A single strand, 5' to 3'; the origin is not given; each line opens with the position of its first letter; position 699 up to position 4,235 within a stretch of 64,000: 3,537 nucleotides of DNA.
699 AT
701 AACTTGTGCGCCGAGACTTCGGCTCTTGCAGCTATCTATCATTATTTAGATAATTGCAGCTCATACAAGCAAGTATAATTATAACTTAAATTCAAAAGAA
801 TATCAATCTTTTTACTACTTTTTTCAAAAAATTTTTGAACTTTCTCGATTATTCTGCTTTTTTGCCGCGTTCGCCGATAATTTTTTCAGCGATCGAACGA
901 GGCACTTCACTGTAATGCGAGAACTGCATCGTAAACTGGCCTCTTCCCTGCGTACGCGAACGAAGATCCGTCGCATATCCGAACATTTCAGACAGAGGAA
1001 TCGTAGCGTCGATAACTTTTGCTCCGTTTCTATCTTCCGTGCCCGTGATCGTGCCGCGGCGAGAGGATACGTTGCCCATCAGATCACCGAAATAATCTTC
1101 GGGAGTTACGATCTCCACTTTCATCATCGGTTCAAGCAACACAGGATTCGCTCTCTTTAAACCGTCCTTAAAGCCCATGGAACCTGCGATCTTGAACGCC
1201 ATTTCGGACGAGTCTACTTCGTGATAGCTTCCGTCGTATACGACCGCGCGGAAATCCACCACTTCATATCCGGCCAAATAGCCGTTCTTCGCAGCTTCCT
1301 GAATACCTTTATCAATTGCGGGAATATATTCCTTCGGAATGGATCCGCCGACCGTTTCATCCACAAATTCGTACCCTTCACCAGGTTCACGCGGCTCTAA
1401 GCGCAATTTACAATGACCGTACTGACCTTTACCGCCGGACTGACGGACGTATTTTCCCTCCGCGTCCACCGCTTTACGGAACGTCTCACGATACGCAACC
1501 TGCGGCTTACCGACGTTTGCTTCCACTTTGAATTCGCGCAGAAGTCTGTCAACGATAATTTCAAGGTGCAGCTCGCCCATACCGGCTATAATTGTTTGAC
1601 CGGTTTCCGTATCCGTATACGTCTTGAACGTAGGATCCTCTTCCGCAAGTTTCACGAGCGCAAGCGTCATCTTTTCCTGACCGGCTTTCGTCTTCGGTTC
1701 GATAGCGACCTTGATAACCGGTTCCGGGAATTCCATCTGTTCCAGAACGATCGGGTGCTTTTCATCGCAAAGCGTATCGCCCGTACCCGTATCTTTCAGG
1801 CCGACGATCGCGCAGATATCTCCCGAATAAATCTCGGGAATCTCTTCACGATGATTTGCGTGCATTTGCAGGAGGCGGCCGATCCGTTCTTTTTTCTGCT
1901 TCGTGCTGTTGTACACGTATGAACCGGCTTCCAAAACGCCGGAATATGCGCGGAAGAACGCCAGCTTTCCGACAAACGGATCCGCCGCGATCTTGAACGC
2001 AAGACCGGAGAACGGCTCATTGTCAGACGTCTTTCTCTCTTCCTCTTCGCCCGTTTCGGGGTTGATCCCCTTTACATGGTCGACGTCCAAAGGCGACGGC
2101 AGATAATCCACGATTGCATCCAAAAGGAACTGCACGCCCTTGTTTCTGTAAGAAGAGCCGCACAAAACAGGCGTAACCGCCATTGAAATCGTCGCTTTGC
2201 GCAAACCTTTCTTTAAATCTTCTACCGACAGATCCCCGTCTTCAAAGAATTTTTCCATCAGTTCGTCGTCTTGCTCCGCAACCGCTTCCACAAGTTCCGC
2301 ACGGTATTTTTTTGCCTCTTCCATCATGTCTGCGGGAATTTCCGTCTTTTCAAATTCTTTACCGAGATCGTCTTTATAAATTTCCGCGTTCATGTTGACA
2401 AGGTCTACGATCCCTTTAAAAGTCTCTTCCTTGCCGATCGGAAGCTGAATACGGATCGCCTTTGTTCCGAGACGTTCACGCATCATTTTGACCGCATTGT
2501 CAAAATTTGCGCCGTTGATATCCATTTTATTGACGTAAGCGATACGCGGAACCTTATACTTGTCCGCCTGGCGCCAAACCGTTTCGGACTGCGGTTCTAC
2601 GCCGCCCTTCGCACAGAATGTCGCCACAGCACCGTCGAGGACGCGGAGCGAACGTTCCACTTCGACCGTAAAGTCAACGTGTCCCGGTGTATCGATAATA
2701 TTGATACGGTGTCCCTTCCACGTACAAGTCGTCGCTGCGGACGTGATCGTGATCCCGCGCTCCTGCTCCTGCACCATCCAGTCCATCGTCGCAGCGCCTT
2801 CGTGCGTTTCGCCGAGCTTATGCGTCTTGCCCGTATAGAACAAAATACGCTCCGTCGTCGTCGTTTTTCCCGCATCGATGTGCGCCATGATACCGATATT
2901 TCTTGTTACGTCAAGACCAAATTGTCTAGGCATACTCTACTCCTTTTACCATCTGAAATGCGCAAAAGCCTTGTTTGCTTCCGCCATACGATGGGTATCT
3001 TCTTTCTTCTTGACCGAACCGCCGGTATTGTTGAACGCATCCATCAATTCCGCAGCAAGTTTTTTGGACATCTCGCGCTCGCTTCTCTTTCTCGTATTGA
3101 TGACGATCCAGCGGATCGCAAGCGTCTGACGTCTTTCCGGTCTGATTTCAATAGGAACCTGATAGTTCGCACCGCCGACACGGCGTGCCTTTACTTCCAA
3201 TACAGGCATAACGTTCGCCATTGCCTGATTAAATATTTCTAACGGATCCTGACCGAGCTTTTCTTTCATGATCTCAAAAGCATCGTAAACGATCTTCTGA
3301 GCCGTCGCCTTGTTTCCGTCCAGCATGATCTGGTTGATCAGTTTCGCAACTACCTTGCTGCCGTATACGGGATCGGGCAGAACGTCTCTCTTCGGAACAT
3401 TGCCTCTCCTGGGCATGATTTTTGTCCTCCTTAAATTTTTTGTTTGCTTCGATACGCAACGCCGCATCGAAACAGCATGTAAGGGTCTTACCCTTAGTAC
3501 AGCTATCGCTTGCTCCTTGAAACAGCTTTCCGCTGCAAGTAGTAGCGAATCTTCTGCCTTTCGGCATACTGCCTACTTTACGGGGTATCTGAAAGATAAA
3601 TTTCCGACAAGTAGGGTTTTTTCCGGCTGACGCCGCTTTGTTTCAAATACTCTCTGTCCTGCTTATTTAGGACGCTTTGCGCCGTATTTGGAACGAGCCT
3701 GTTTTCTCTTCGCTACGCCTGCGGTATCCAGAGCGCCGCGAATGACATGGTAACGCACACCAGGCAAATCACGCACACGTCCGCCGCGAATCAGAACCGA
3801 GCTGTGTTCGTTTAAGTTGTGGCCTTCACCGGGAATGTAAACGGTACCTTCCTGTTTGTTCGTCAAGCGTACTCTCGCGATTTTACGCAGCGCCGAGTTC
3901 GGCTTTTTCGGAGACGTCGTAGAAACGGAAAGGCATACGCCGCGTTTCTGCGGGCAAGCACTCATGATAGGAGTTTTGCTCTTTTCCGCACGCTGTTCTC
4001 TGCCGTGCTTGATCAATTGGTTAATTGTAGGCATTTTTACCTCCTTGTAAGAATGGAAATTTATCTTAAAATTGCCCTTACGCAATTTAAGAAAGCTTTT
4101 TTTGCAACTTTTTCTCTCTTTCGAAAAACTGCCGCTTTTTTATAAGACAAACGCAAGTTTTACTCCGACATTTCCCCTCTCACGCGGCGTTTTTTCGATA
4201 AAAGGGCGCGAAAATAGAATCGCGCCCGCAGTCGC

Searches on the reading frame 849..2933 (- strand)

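Call 33: search_protein_families(library=pfam, proteins=[window:849-2933:-], max_evalue=0.00001)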
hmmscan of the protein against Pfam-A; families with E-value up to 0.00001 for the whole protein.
window:849-2933:- (694 aa): 6 families
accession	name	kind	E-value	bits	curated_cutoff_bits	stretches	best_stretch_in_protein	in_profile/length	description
PF00009.33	GTP_EFTU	-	5.1e-63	212.5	26.5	1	10-280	3-188/188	Elongation factor Tu GTP binding domain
PF03764.24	EFG_IV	-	9.6e-47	158.2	24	1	477-596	1-121/121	Elongation factor G, domain IV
PF14492.12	EFG_III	-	2.3e-32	111.3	27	1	402-476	1-75/75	Elongation Factor G, domain III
PF00679.30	EFG_C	-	9.1e-31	106.2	27.9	1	598-684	1-88/89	Elongation factor G C-terminus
PF22042.2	EF-G_D2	-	2.5e-20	72.8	27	1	307-390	1-83/84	Elongation factor G domain 2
PF03144.31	GTP_EFTU_D2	-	2.1e-19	70.2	30.3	1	322-389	1-73/73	Elongation factor Tu domain 2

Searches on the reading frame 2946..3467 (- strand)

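Call 70: search_protein_families(library=pfam, proteins=[window:2946-3467:-], max_evalue=0.001)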
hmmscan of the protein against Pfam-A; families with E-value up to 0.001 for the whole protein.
window:2946-3467:- (173 aa): 1 family
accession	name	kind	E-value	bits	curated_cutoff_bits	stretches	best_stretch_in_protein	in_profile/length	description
PF00177.27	Ribosomal_S7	-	6.9e-68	227.3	24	1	19-166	1-148/148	Ribosomal protein S7p/S5e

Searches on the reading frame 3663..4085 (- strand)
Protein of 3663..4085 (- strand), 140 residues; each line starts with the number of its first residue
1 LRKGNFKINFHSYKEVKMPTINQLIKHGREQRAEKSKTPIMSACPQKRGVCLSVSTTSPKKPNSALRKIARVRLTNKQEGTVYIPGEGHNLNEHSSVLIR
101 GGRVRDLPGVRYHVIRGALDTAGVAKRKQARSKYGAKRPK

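Call 70: search_protein_families(library=pfam, proteins=[window:3663-4085:-], max_evalue=0.001)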
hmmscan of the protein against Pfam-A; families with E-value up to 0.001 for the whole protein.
window:3663-4085:- (140 aa): 1 family
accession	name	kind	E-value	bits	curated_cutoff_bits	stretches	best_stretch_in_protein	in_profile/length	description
PF00164.32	Ribosom_S12_S23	-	3.5e-37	126.9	22.3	1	35-140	2-109/110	Ribosomal protein S12/S23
